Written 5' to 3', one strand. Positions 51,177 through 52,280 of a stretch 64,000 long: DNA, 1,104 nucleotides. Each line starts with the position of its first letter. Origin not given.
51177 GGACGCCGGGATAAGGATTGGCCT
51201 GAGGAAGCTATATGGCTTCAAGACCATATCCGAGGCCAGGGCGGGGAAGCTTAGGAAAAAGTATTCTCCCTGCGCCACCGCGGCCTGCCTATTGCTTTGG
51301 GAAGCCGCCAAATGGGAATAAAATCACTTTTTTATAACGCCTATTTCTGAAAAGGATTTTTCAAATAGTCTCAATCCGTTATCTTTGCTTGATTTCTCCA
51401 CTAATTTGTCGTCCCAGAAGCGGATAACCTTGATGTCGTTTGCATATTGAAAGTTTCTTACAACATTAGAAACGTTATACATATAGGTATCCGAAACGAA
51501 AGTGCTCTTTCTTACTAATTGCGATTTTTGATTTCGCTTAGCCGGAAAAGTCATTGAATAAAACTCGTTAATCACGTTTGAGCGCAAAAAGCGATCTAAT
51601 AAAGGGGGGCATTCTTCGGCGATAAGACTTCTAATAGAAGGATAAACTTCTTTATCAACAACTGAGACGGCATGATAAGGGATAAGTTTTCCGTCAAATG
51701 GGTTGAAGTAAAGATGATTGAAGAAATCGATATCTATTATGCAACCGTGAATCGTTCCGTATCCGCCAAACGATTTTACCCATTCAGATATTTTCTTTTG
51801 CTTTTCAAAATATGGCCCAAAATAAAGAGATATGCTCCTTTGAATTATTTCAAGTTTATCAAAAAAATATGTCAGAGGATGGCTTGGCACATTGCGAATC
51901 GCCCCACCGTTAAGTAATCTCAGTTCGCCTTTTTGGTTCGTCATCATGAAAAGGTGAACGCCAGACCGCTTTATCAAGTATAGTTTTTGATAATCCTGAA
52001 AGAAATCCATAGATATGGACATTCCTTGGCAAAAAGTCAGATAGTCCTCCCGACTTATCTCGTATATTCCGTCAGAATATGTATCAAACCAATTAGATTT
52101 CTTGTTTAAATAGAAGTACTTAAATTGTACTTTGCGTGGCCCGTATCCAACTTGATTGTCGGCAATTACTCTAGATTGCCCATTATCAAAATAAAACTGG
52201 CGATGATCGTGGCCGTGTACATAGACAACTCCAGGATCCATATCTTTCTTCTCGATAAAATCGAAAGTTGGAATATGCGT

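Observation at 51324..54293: Orphan 989-aa AT-rich protein with a complete calcineurin-like metallophosphoesterase (Mre11/SbcD-type motif set) flanked by unassigned domains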

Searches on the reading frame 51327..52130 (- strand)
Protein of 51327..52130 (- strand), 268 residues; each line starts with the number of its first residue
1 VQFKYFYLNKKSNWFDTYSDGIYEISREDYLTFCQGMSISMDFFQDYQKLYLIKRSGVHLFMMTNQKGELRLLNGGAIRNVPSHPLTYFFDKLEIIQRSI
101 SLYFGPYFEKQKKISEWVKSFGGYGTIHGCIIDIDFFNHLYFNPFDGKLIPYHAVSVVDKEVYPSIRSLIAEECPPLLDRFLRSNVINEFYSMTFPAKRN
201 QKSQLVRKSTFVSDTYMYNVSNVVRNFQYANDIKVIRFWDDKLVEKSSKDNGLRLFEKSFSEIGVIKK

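Call 46: search_solved_structures(query=A5, max_evalue=10, show_alignments=2)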
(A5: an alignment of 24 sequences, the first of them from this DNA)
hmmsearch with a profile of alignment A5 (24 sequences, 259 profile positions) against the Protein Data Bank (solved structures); distinct sequences matched with E-value up to 10: 1.
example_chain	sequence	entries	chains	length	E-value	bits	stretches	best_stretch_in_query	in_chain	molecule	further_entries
2hp5_A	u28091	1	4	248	0.36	13.5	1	99-146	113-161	Beta-lactamase PSE-2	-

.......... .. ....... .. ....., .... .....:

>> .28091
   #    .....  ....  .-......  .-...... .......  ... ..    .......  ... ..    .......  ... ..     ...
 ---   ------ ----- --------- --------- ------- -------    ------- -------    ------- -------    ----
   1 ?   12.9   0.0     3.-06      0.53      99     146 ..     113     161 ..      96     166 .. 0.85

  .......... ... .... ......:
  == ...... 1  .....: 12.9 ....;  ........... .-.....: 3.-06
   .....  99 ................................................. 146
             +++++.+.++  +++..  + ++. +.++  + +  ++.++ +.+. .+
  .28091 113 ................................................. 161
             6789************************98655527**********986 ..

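Call 51: predict_structure(alignment_id=A5)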
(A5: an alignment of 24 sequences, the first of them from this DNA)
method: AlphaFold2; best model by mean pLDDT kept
length: 268 residues; sequences in the alignment: 24
mean_pLDDT: 87.8   pTM: 0.82
mean pLDDT of the five models: 87.8, 87.6, 87.5, 86.7, 86.4
residues with pLDDT >= 90: 191; 70-90: 39; 50-70: 25; < 50: 13
segments of 3 or more residues with pLDDT < 50: 195-204
pLDDT, mean of each block of 10 residues (from residue 1): 60 91 97 88 91 97 96 91 96 96 95 94 94 97 93 95 92 92 73 50 61 94 92 91 95 92 63
secondary structure, 60 per line:
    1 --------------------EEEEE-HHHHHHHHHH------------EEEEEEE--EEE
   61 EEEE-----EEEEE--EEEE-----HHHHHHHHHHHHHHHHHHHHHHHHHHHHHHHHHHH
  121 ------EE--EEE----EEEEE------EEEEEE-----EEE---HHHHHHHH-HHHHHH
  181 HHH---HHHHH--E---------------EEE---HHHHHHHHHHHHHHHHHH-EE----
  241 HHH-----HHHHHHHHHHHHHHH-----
elements in order: E21-25 H27-36 E49-55 E58-64 E70-74 E77-80 H86-120 E131-133 E138-142 E149-154 E160-162 H166-173 H175-183 H187-191 E210-212 H216-233 H249-263

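Call 55: fold_search(model_id=the predicted structure, library=pdb)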
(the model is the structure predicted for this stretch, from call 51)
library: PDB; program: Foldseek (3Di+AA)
matches with E <= 10: 189; with E <= 0.001: 0
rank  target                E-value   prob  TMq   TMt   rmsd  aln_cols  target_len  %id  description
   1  7ui9_a                1.5e-01  0.06  0.14  0.12  21.2       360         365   10  Core Mediator-PICearly (Copy A) (released 2023-02-15)
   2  7wu0_v                3.2e-01  0.05  0.14  0.12  22.3       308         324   10  Cryo-EM structure of a human pre-40S ribosomal subunit - State RRP12-B3 (released 2022-10-19)
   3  8ceo_p                5.3e-01  0.06  0.14  0.16  16.1       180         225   13  Yeast RNA polymerase II transcription pre-initiation complex with core Mediator and the +1 nucleosome (released 2023-03-08)
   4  7szc_A                7.0e-01  0.02  0.11  0.13  19.7       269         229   11  Crystal Structure Analysis of human PRPK complex with a compound (released 2022-12-14)
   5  4jkr_C                7.8e-01  0.05  0.13  0.03  15.4       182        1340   15  Crystal Structure of E. coli RNA Polymerase in complex with ppGpp (released 2013-05-15)
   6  6chd_B                8.8e-01  0.03  0.09  0.07  15.9       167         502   10  Crystal Structure of Human Lysyl-tRNA Synthetase complexed with L-Lysylsulfamoyl Adenosine (released 2018-03-07)
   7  9y6s_5K               1.1e+00  0.01  0.09  0.07  29.9       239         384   11  96-nm repeat of the Leishmania tarentolae doublet microtubule (released 2025-12-17)
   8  7szc_C                1.3e+00  0.01  0.10  0.12  19.8       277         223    9  Crystal Structure Analysis of human PRPK complex with a compound (released 2022-12-14)
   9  4dvy                  1.5e+00  0.01  0.10  0.05  21.3       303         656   12  Crystal structure of the Helicobacter pylori CagA oncoprotein (released 2012-07-25)
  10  4ycu_B                1.7e+00  0.04  0.11  0.08  10.5       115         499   13  Crystal structure of cladosporin in complex with human lysyl-tRNA synthetase (released 2015-06-10)
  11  8foh_1                1.8e+00  0.01  0.11  0.04  32.6       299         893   10  Cryo-EM structure of S. cerevisiae DNA polymerase alpha-primase complex in the RNA synthesis state (released 2023-05-31)
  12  7py0_C                2.0e+00  0.08  0.14  0.03  11.6        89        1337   19  CryoEM structure of E.coli RNA polymerase elongation complex bound to NusG (NusG-EC in more-swiveled conformation) (released 2022-03-23)
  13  8rvo_I                2.0e+00  0.01  0.10  0.11  22.8       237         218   10  Proteasomal late precursor complex from pre1-1, state 1 (released 2024-09-11)
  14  5yh0_C                2.2e+00  0.03  0.11  0.08  20.4       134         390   10  The structure of DrFam20C1 (released 2018-04-11)
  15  9evs_1B               2.3e+00  0.05  0.09  0.11  10.7        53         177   17  Structure of the flowering plant mitoribosome with P-site tRNA (released 2025-09-03)
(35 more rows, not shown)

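Call 69: search_protein_families(library=pfam, alignment_id=A5, max_evalue=10)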
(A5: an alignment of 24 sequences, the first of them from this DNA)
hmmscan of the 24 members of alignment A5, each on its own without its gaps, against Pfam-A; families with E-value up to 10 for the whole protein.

A. member 1, seq(268 aa): 0 families

B. families by the number of members that match (of 24 scanned): 11 families
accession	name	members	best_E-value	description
PF07193.17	DUF1408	1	0.018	Protein of unknown function (DUF1408)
PF09373.15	PMBR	1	0.036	Pseudomurein-binding repeat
PF25210.1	Kelch_FKB95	1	0.045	FKB95, Kelch-repeats domain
PF20775.2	Tag1_N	1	0.067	Tag1 N-terminal domain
PF24723.1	DUF7675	1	0.073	Family of unknown function (DUF7675)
PF22701.2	Mala_s_1-like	1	0.079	Mal s 1 allergenic protein-like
PF16295.10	TetR_C_10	1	0.087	Tetracyclin repressor-like, C-terminal domain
PF00571.33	CBS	1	0.096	CBS domain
PF08963.15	DUF1878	1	0.11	Protein of unknown function (DUF1878)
PF18265.6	Nas2_N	1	0.11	Nas2 N_terminal domain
PF04355.18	BamE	1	0.25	Outer membrane protein assembly factor BamE domain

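Call 93: find_homologous_proteins(query=A5, max_evalue=0.001)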
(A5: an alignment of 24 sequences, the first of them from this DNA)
Query A5 (24 sequences) (268 aa, profile of the alignment): 171 proteins with E <= 0.001 among 2105 candidates; the best 120 are listed.
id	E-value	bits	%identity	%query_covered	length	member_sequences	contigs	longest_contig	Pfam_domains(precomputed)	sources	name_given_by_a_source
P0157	6.8e-100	352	32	92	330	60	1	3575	-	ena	-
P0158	7.3e-100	352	33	85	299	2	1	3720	-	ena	-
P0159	9.2e-100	351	32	91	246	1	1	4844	-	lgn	-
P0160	2.1e-99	350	35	84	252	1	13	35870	-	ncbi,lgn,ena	-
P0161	3.3e-99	350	32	85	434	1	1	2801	-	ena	-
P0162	4.8e-99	349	32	90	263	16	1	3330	-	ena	-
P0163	6.3e-99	349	32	92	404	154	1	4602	-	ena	-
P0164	1.3e-98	348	32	92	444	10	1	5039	-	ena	-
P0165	2.9e-98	347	32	91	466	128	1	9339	-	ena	-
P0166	3.0e-98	346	33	92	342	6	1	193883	-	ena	-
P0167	3.2e-98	346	34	85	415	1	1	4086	-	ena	-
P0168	5.9e-98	346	33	84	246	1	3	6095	-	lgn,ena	-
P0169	7.5e-98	345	38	68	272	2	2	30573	-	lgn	-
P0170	7.5e-98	345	31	92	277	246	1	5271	-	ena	-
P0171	1.1e-97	345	32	90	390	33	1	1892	-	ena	-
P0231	1.5e-79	285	31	78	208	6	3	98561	-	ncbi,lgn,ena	-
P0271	8.5e-65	237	29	94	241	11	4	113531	-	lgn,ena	-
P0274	1.1e-62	230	40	56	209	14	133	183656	-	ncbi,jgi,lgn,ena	-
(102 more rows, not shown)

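Call 94: find_encoding_contigs(protein=P0274, flank=6000, max_places=4)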
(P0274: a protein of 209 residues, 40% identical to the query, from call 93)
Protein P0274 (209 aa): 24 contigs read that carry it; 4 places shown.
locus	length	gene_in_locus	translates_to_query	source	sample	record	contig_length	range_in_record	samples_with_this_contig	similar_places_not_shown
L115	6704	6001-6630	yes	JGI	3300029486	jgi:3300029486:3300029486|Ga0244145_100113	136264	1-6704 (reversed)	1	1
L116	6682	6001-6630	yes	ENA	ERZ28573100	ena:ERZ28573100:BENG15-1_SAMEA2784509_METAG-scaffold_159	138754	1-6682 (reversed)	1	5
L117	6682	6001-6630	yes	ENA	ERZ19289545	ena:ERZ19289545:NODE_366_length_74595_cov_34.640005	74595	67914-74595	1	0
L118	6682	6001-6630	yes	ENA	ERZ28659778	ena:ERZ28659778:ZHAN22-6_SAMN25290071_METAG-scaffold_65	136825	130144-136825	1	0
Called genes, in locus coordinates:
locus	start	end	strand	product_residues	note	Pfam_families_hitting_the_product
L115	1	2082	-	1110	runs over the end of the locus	PF21445:ADDB_N, PF12705:PDDEXK_1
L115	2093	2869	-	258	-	PF01738:DLH, PF02129:Peptidase_S15 (faint), PF12146:Hydrolase_4, PF00561:Abhydrolase_1, PF12697:Abhydrolase_6 (weak), PF00326:Peptidase_S9 (weak)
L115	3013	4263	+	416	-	PF05958:tRNA_U5-meth_tr, PF03602:Cons_hypoth95, PF13649:Methyltransf_25 (weak), PF13847:Methyltransf_31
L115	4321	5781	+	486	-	PF00149:Metallophos (weak)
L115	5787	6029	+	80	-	-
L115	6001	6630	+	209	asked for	-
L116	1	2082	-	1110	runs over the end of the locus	PF21445:ADDB_N, PF12705:PDDEXK_1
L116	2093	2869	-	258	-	PF01738:DLH, PF02129:Peptidase_S15 (faint), PF12146:Hydrolase_4, PF00561:Abhydrolase_1, PF12697:Abhydrolase_6 (weak), PF00326:Peptidase_S9 (weak)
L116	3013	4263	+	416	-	PF05958:tRNA_U5-meth_tr, PF03602:Cons_hypoth95, PF13649:Methyltransf_25 (weak), PF13847:Methyltransf_31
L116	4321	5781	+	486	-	PF00149:Metallophos (weak)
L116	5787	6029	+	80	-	-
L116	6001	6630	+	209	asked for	-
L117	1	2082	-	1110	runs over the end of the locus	PF21445:ADDB_N, PF12705:PDDEXK_1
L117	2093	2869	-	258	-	PF01738:DLH, PF12146:Hydrolase_4, PF00561:Abhydrolase_1, PF00326:Peptidase_S9 (weak)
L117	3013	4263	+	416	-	PF05958:tRNA_U5-meth_tr, PF03602:Cons_hypoth95, PF13649:Methyltransf_25 (weak), PF13847:Methyltransf_31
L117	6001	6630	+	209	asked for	-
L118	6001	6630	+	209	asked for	-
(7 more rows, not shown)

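Call 95: find_encoding_contigs(protein=P0160, flank=6000, max_places=3)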
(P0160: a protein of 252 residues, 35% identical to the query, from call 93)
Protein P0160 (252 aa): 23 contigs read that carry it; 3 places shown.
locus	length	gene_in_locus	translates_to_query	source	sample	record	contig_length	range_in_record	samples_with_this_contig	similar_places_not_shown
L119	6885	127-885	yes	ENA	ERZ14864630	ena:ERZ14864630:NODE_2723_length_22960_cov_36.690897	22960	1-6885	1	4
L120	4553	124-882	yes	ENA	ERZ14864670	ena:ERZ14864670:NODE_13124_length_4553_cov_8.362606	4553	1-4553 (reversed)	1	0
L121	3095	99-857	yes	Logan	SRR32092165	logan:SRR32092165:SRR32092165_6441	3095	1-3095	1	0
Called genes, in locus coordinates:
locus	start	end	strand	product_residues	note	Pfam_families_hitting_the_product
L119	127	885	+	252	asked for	-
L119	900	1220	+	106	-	-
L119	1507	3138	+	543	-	PF10592:AIPR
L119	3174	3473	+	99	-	-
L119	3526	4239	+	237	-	PF09509:Hypoth_Ymh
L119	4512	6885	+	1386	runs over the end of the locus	PF00668:Condensation, PF00501:AMP-binding, PF13193:AMP-binding_C, PF00550:PP-binding, PF07993:NAD_binding_4, PF01073:3Beta_HSD (weak), PF01370:Epimerase (weak)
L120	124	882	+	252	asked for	-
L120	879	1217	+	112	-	-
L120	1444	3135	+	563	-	PF10592:AIPR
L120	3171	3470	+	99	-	-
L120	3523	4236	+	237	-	PF09509:Hypoth_Ymh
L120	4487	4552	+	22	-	?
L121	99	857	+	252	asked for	-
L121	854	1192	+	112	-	-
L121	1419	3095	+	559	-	?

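Call 100: find_encoding_contigs(protein=P0166, flank=8000, max_places=1)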
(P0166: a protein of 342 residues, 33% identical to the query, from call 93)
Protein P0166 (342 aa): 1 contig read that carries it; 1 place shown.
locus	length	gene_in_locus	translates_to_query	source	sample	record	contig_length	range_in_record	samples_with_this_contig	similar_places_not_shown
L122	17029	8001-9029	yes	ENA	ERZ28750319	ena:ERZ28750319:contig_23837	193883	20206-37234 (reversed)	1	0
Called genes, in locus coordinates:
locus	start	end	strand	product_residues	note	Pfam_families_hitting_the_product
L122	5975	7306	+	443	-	-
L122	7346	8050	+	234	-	PF00149:Metallophos (weak)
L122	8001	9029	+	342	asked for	-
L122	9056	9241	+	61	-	-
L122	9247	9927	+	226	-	PF13671:AAA_33 (faint)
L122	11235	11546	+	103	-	PF00005:ABC_tran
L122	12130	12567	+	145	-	-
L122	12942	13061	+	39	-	-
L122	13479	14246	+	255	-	PF01554:MatE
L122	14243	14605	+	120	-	-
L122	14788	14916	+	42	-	-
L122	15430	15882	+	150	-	PF04542:Sigma70_r2, PF08281:Sigma70_r4_2, PF04545:Sigma70_r4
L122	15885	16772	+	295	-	PF11738:DUF3298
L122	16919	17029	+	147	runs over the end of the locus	PF02445:NadA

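Call 101: find_encoding_contigs(protein=P0271, flank=8000, max_places=1)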
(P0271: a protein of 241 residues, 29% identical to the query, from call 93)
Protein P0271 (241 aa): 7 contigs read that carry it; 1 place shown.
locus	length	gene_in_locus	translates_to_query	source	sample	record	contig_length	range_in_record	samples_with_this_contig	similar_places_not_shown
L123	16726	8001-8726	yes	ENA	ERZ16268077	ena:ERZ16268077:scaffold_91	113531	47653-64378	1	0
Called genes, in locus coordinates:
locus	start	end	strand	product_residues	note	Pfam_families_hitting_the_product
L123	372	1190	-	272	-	PF00756:Esterase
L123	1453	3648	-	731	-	PF01391:Collagen (faint), PF09479:Flg_new, PF13416:SBP_bac_8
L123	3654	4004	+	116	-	-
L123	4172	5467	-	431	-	PF13173:AAA_14, PF13635:DUF4143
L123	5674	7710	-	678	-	PF07523:Big_3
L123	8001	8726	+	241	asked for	-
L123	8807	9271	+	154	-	-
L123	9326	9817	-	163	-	PF21095:CarD_C (weak)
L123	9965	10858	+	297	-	-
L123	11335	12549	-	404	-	PF01381:HTH_3 (faint), PF13412:HTH_24 (faint), PF20432:Xre-like-HTH (faint), PF12802:MarR_2 (weak)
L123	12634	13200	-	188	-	PF00440:TetR_N (weak), PF14278:TetR_C_8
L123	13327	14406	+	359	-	PF01032:FecCD, PF00950:ABC-3 (weak)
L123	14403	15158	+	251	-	PF00005:ABC_tran, PF02463:SMC_N (faint), PF13304:AAA_21 (faint)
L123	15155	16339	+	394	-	PF01497:Peripla_BP_2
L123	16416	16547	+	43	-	-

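Call 102: find_encoding_contigs(protein=P0231, flank=8000, max_places=1)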
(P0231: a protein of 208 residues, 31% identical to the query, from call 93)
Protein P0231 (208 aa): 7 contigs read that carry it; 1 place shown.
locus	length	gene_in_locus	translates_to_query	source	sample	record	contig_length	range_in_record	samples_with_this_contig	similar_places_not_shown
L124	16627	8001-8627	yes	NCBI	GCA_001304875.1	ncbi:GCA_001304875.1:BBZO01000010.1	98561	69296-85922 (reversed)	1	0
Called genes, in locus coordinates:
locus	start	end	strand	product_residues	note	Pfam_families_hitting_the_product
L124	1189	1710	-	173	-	PF22564:HAAS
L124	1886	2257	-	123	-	PF06874:FBPase_2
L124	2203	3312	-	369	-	PF06874:FBPase_2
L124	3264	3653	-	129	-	PF06874:FBPase_2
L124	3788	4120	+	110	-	PF23023:Anti-Pycsar_Apyc1, PF00753:Lactamase_B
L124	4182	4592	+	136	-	-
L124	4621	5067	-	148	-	PF14539:DUF4442 (weak), PF13622:4HBT_3, PF03061:4HBT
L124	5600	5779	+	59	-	-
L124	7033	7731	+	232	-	PF00149:Metallophos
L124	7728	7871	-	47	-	-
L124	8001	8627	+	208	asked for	-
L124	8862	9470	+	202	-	-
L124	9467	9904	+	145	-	PF01551:Peptidase_M23 (weak)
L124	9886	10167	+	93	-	-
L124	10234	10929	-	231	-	PF06245:DUF1015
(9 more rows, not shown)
